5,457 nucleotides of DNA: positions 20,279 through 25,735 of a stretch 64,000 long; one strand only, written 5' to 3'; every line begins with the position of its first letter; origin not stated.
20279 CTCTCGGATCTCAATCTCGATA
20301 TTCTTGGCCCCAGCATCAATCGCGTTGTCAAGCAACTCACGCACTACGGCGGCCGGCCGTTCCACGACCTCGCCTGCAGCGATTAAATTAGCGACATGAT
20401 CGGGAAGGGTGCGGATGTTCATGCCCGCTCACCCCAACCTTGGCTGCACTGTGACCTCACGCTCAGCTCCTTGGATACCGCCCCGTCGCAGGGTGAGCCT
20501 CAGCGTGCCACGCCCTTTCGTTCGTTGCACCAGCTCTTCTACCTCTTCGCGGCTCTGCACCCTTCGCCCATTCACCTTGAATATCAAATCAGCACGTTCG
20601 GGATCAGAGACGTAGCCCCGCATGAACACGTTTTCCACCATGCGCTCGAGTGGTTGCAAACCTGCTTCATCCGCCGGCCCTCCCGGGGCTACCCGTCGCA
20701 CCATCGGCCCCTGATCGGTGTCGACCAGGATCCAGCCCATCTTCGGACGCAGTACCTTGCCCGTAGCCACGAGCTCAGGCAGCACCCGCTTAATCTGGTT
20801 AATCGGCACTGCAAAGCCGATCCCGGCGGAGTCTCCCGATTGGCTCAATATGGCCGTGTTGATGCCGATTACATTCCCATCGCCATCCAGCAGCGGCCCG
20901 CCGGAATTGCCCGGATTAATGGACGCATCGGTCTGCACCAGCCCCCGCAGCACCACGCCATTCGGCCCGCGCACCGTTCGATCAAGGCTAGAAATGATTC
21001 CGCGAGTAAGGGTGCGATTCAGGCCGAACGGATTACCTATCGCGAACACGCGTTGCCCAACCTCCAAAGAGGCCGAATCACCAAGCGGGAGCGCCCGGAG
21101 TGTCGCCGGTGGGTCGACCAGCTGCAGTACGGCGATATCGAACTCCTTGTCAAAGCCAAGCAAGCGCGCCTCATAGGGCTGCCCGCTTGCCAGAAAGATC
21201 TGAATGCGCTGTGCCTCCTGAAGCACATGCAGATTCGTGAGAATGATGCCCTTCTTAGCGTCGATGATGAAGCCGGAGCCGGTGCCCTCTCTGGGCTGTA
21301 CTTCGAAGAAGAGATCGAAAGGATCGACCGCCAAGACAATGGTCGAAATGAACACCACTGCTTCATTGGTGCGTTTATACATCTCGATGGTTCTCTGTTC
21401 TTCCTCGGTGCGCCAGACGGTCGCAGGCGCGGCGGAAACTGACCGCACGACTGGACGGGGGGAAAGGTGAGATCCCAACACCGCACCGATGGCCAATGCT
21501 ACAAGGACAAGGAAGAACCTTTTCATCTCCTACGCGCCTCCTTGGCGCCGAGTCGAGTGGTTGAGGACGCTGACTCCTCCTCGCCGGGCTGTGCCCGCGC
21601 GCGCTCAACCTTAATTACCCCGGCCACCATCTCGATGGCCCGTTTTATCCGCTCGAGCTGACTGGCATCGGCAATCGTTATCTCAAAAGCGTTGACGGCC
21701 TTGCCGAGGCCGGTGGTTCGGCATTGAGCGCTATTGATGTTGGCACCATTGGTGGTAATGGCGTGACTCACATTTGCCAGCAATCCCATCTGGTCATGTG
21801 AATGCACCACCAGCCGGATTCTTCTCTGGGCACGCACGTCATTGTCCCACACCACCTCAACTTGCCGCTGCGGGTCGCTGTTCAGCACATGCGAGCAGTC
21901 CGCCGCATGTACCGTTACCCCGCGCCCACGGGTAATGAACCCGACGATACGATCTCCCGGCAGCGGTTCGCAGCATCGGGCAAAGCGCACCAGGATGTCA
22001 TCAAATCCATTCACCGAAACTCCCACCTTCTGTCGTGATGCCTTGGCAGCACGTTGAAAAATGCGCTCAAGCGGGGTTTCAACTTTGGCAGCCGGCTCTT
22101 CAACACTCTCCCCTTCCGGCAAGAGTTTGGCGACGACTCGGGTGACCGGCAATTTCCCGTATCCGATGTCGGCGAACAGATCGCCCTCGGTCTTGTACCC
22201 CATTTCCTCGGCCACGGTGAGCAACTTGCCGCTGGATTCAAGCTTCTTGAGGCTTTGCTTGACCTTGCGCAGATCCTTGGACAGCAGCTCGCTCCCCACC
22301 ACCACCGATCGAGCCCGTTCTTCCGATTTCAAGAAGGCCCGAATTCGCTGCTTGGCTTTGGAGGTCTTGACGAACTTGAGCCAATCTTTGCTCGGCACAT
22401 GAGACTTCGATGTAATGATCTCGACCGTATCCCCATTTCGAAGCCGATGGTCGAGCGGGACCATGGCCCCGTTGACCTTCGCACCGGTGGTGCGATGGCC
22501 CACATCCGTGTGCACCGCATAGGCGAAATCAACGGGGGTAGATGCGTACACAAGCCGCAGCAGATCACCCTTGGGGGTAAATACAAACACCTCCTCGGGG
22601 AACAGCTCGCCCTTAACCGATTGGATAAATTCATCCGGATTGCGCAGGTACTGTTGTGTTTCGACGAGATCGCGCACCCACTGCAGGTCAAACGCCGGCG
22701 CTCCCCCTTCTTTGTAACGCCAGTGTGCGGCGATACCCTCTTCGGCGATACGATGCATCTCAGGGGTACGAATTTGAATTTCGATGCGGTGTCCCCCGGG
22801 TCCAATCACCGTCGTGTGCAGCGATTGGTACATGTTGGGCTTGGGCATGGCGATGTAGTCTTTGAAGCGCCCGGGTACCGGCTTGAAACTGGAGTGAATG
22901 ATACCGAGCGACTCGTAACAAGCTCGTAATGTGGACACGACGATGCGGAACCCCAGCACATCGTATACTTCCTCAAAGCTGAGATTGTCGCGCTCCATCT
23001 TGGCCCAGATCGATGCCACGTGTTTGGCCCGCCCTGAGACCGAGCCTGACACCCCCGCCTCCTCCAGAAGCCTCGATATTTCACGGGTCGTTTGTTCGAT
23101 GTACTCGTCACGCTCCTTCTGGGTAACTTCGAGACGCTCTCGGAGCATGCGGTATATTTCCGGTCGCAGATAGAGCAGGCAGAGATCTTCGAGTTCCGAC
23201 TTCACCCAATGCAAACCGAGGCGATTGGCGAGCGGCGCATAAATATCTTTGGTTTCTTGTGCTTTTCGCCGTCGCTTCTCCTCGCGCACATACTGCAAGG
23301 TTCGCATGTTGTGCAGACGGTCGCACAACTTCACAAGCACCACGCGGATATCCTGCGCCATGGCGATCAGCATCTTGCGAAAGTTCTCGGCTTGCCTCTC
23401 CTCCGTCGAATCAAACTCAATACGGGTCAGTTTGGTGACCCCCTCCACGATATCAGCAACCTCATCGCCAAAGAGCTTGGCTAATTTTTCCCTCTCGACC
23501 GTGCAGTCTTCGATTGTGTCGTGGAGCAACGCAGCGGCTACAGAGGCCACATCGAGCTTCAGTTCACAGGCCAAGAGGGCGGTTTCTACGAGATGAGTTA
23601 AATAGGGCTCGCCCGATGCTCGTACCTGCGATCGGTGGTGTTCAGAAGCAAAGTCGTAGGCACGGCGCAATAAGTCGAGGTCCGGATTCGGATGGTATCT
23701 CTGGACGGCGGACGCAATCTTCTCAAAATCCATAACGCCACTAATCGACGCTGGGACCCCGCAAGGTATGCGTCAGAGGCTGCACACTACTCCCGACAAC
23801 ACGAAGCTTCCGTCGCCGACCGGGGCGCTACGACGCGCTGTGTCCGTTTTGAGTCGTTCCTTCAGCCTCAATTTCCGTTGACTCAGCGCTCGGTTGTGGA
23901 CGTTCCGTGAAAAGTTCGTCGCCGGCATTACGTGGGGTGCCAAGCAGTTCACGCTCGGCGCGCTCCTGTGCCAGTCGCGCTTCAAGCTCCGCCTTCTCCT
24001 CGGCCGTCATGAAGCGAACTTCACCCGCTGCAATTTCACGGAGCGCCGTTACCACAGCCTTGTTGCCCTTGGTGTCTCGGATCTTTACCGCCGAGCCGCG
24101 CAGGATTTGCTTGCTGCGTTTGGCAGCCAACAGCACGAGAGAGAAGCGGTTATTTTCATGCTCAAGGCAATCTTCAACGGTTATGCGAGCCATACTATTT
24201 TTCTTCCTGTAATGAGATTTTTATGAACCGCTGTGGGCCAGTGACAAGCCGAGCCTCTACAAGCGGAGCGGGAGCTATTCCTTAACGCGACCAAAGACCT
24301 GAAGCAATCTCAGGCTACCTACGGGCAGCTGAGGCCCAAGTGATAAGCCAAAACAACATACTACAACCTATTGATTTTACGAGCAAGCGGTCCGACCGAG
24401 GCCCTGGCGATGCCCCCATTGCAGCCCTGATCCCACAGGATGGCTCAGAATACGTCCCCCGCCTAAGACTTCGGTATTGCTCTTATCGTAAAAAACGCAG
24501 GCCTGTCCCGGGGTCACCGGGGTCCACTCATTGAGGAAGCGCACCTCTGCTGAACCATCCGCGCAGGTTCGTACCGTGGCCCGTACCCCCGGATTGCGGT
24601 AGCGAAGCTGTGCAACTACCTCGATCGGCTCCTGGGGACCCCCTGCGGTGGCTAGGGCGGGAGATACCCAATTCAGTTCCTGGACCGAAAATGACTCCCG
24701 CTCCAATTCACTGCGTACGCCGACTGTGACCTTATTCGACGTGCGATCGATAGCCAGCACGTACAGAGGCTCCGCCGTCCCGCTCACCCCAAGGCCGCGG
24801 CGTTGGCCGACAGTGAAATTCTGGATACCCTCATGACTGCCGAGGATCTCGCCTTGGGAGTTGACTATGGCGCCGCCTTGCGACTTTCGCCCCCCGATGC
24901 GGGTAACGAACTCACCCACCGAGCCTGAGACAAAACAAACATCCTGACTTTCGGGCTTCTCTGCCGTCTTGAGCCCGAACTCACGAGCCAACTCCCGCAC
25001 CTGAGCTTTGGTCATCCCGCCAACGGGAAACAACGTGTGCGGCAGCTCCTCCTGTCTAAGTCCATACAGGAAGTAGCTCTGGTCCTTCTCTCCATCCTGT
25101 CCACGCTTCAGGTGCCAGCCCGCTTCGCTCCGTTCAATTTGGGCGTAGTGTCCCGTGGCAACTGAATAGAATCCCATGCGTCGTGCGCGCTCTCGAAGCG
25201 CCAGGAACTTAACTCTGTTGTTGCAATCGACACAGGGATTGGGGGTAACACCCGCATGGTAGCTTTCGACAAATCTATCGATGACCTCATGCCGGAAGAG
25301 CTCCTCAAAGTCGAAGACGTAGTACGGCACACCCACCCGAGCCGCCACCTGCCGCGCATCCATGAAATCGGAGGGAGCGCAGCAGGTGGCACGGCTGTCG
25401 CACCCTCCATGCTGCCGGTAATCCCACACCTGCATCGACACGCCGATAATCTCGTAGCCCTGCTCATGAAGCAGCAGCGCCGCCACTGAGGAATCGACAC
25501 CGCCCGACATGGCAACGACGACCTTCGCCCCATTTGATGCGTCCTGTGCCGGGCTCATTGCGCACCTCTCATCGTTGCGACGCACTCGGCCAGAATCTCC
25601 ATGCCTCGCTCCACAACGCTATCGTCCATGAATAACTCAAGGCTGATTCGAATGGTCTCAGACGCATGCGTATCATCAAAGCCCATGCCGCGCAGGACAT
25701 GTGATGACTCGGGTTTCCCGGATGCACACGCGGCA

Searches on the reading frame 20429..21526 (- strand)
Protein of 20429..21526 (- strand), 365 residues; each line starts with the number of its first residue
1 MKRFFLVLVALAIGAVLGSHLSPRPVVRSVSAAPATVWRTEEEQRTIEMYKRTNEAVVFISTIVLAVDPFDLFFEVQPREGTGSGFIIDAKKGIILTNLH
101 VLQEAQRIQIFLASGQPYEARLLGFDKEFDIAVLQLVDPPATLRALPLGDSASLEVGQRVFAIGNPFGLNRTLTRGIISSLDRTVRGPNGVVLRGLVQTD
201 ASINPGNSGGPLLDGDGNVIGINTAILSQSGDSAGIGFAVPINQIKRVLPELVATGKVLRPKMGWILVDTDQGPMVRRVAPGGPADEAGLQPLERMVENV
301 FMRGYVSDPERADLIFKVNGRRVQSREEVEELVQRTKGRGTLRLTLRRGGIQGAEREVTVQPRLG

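Call 7: search_protein_families(library=pfam, proteins=[window:20429-21526:-], max_evalue=0.001)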
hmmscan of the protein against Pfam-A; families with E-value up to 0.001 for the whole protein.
window:20429-21526:- (365 aa): 5 families
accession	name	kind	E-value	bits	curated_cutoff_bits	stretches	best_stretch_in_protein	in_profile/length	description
PF13365.12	Trypsin_2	-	9.2e-36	124.2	27.6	1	83-222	1-144/144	Trypsin-like peptidase domain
PF00089.32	Trypsin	-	2.3e-17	64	20.6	1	82-247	26-218/220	Trypsin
PF13180.12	PDZ_2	-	6.9e-09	36.3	27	1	261-350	1-71/80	PDZ domain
PF17820.7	PDZ_6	-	2.2e-08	34.2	27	0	312-348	19-54/54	PDZ domain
PF00595.29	PDZ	-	0.00018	22.2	23.2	0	247-292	23-45/81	PDZ domain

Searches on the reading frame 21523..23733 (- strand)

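Call 7: search_protein_families(library=pfam, proteins=[window:21523-23733:-], max_evalue=0.001)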
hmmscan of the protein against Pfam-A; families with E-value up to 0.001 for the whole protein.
window:21523-23733:- (736 aa): 8 families
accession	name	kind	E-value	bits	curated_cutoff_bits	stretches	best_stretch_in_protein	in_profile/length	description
PF13328.12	HD_4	-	1e-51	175.2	27.2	1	25-174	1-155/156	HD domain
PF04607.23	RelA_SpoT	-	2.8e-43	147.2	27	1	234-344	1-112/113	Region found in RelA / SpoT proteins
PF02824.27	TGS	-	1e-23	83.6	22.2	1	382-441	1-60/60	TGS domain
PF19296.4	RelA_AH_RIS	-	2.4e-14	54.3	23.8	1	454-612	3-171/185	RelA/SpoT, AH and RIS domains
PF13291.12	ACT_4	-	1.3e-11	45.4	27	1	639-711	7-80/80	ACT domain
PF01966.28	HD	-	1.1e-10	42.2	22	1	44-143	1-116/116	HD domain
PF01842.31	ACT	-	2.4e-08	34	27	1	640-701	2-62/66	ACT domain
PF02597.26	ThiS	-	0.00035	21.5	22.5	0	414-441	41-71/76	ThiS family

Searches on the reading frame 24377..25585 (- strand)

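Call 7: search_protein_families(library=pfam, proteins=[window:24377-25585:-], max_evalue=0.001)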
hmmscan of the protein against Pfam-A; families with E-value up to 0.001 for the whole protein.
window:24377-25585:- (402 aa): 6 families
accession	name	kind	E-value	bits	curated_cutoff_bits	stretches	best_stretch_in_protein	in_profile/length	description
PF03054.22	tRNA_Me_trans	-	4.7e-77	258.7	20.6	1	21-220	2-201/202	tRNA methyl transferase HUP domain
PF20259.3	tRNA_Me_trans_M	-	4.1e-18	65.1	27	1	226-289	3-65/66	tRNA methyl transferase PRC-barrel domain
PF20258.4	tRNA_Me_trans_C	-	4.1e-16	59.5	20.6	1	297-379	2-77/77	Aminomethyltransferase beta-barrel domain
PF02540.23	NAD_synthase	-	4.8e-05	23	21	0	18-92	17-80/242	NAD synthase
PF06508.19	QueC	-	8.9e-05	22.5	22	1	21-59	1-36/210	Queuosine biosynthesis protein QueC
PF00764.25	Arginosuc_synth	-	0.00035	21.1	27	1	21-55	1-36/162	Arginosuccinate synthase N-terminal HUP domain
